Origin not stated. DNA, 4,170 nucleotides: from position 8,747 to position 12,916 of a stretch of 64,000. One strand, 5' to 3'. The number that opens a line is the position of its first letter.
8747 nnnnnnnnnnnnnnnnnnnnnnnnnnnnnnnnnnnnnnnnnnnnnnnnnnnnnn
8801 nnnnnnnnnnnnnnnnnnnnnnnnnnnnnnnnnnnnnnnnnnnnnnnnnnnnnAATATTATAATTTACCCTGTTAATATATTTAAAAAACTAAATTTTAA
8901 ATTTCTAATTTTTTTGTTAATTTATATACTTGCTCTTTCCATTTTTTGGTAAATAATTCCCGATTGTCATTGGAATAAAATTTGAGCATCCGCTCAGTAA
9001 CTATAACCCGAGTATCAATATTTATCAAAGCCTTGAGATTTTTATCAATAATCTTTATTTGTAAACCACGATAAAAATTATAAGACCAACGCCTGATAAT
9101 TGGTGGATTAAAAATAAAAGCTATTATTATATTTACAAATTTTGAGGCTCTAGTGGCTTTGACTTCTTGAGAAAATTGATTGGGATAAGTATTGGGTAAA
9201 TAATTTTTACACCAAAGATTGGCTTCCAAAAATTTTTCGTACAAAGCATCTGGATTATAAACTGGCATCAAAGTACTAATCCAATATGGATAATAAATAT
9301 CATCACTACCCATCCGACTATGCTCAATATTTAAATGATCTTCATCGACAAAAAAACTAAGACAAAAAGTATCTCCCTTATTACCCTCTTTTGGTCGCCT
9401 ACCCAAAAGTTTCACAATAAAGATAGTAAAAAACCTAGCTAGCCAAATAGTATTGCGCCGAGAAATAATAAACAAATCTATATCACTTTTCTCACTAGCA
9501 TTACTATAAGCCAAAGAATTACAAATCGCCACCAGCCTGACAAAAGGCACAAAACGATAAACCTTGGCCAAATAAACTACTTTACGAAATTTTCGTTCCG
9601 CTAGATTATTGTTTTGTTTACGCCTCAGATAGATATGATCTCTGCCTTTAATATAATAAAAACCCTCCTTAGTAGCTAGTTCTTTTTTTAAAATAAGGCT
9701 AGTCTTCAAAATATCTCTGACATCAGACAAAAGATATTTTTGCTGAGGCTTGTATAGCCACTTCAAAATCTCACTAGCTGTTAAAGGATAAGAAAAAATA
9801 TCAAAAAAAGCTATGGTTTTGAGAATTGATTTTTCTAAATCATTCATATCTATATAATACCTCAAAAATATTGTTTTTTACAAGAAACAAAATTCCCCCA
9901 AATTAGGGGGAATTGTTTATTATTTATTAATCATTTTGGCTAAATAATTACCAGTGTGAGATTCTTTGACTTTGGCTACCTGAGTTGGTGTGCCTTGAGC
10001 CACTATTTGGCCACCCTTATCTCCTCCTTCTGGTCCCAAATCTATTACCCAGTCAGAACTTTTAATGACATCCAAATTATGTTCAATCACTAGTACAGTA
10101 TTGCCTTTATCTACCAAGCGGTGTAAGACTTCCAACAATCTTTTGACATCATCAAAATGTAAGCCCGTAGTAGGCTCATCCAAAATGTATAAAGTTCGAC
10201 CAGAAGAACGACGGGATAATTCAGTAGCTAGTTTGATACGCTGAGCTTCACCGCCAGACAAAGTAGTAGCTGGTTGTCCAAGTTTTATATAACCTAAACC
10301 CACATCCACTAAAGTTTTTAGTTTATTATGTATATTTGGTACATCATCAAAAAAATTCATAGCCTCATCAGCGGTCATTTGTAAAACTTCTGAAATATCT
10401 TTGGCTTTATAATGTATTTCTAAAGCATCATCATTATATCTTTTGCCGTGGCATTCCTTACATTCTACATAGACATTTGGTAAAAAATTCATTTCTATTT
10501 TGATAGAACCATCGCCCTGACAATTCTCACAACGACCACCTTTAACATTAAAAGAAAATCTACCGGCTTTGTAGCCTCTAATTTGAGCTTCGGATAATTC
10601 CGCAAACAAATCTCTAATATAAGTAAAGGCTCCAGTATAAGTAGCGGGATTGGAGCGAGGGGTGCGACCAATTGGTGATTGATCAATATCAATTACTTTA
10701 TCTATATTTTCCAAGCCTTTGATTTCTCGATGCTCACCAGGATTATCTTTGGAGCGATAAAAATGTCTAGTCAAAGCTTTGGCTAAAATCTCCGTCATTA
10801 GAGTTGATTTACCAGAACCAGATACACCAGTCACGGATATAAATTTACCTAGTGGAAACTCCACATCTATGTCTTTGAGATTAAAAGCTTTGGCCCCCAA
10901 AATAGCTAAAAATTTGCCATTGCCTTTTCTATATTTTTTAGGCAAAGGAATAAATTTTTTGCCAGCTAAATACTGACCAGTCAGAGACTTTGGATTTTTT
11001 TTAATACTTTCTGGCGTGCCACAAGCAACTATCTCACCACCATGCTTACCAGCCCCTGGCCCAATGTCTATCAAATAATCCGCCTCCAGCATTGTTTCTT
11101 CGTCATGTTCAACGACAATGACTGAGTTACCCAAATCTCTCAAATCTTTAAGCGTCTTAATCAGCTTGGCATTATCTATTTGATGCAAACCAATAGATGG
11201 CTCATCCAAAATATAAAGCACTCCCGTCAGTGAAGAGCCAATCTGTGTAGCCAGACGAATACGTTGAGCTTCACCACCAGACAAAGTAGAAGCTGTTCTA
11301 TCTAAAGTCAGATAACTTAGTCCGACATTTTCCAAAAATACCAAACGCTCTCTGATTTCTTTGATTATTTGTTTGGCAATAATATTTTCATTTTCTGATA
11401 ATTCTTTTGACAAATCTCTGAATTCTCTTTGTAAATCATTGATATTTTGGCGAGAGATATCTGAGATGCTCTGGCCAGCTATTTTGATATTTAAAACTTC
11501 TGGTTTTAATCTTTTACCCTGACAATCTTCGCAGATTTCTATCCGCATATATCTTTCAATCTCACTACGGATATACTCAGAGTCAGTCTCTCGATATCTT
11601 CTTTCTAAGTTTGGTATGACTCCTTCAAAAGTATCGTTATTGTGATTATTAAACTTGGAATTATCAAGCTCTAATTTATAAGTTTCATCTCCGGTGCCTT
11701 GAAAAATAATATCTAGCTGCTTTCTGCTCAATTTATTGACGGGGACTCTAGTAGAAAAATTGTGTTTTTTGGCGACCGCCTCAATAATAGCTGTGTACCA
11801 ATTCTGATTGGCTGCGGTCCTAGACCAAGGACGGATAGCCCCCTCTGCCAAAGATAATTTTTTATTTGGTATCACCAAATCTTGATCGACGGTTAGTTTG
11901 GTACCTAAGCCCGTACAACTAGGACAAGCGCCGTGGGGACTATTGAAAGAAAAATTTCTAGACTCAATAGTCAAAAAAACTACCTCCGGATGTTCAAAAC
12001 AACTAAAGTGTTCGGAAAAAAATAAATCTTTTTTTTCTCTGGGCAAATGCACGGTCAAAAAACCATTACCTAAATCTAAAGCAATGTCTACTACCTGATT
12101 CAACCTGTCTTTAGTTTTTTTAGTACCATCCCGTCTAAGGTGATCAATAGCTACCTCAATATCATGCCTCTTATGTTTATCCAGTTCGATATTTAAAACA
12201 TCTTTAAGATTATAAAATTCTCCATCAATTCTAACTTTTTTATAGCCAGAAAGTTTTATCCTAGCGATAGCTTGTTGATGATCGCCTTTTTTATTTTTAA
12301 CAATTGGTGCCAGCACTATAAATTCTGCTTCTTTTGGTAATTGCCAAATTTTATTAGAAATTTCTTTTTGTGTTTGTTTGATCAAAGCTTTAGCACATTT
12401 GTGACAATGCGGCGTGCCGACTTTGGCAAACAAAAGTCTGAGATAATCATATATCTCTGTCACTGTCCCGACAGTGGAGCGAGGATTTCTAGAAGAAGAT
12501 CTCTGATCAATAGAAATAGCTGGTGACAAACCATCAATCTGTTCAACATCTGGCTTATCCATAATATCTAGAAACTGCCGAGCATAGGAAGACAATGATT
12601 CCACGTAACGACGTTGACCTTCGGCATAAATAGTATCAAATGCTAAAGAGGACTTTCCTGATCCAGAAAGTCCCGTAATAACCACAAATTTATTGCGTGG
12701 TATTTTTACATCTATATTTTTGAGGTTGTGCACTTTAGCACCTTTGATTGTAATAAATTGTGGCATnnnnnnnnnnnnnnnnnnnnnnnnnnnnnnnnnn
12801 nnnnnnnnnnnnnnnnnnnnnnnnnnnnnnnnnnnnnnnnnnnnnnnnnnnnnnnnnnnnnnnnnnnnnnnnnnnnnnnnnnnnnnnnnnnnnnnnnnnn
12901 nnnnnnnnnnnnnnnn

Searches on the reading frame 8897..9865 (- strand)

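Call 74: search_protein_families(library=pfam, proteins=[window:8897-9865:-], max_evalue=0.1)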
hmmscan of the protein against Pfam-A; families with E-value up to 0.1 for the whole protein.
window:8897-9865:- (322 aa): 2 families
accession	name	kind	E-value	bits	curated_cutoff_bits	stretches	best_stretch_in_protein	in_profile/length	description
PF18765.7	Polbeta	-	0.046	14.3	26.9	0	112-139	16-43/93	Polymerase beta, Nucleotidyltransferase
PF01909.29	NTP_transf_2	-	0.063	14.1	21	0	117-139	22-44/93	Nucleotidyltransferase domain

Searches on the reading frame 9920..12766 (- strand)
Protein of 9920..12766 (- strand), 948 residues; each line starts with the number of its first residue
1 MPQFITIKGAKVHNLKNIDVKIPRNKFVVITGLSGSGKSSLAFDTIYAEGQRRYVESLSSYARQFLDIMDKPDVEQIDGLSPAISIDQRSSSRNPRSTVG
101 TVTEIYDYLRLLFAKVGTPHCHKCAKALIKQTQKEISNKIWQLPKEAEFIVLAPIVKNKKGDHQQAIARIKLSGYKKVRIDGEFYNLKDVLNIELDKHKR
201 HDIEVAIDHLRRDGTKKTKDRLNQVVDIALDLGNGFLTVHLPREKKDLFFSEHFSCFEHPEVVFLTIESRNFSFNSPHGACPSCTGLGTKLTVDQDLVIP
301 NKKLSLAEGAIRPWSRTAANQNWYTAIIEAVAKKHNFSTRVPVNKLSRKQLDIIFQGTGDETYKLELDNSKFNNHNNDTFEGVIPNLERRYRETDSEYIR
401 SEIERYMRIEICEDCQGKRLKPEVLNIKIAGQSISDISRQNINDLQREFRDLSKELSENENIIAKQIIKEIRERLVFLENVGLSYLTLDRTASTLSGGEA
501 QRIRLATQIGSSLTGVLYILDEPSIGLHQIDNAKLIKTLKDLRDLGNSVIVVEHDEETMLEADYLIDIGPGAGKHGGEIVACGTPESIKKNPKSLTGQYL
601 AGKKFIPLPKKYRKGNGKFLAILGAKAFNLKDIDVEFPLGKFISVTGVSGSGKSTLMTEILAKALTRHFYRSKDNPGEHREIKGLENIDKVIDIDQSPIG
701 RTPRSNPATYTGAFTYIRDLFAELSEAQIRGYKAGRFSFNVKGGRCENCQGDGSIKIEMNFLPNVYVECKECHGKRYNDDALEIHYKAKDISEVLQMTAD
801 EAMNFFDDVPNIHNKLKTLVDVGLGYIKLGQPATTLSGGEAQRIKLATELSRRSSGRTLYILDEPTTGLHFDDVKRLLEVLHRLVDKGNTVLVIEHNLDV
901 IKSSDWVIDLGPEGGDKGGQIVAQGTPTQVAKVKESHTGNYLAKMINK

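Call 23: find_related_loci(query=window:9920-12766:-, collection=genome_contigs, flank=4000)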
Query window:9920-12766:- (948 aa) in genome_contigs; peptide patterns used: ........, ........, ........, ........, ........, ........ (x = any residue, [..] = any of these).
600 stretches matched a pattern (row limit reached: there are more); 600 encode a relative of the query (tblastn E <= 1e-3); the best 80 are kept; 80 distinct loci.
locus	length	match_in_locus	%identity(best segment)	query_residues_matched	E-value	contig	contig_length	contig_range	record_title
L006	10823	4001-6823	76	1-945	0e+0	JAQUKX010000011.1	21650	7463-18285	MAG: Patescibacteria group bacterium isolate STD1_117 NODE_5343_length_21650_cov_4.405706_Sandtown_D1, whole genome shot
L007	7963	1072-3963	62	1-946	0e+0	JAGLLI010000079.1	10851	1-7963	MAG: Candidatus Parcubacteria bacterium isolate RS_5_13 ROV157_5.bin.13.fa_79, whole genome shotgun sequence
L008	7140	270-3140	61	4-947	0e+0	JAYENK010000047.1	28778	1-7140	MAG: Patescibacteria group bacterium isolate MAG057 MAG057_47, whole genome shotgun sequence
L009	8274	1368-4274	59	4-948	0e+0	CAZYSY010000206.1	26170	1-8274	MAG TPA_asm: uncultured Caldilineales bacterium isolate binchicken_co219_342 genome assembly, contig: k141_1141525, whol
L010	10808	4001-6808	61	1-946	0e+0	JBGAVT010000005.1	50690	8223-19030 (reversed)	MAG: Candidatus Saccharimonadales bacterium isolate MAG_MBR_AS.36 MBRAS-36_NODE_5_length_50690_cov_5.010155, whole genom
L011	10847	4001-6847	58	3-946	0e+0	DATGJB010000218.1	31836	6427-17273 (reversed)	MAG TPA_asm: Chloroflexota bacterium isolate SMAG_U9822 k141_1236251, whole genome shotgun sequence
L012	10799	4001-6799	59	4-948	0e+0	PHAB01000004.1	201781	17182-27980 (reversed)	MAG: Firmicutes bacterium HGW-Firmicutes-14 08E140C01_scaffold_56, whole genome shotgun sequence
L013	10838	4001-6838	59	5-945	0e+0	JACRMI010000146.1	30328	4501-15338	MAG: Chloroflexi bacterium isolate NC_groundwater_1903_Pr3_S2p5_53_18 SR2-18-S2p5_coassembly_scaffold_256296, whole geno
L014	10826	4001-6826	59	3-946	0e+0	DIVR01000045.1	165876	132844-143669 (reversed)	MAG TPA_asm: bacterium UBP4_UBA6127 isolate UBA6127 UBA6127_contig_5503, whole genome shotgun sequence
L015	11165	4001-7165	55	5-948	0e+0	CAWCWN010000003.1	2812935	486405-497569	MAG: uncultured Chloroflexia bacterium isolate MFD05377.bin.2.163 genome assembly, contig: contig_36185, whole genome sh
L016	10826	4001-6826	59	5-946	0e+0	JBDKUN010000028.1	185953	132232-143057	MAG: Armatimonadota bacterium isolate 8_bin.138 c_000000672784, whole genome shotgun sequence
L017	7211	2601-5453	58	5-946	0e+0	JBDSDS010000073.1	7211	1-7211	MAG: Chloroflexia bacterium isolate cluster1_bin.187 k127_14524010, whole genome shotgun sequence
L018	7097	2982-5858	57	5-947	0e+0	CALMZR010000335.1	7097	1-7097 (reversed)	MAG TPA_asm: uncultured Chloroflexi bacterium isolate SRR6670122_bin.72_CONCOCT_v1.1_MAG genome assembly, contig: ERZ534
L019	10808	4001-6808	58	5-946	0e+0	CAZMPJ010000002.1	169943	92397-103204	MAG TPA_asm: uncultured bacterium isolate SRP200020_co3_325 genome assembly, contig: NODE_46_length_169943_cov_7.305148,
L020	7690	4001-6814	57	1-942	0e+0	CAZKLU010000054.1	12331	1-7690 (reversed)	MAG TPA_asm: uncultured Oscillospiraceae bacterium isolate SRP222994_co1_565 genome assembly, contig: NODE_10871_length_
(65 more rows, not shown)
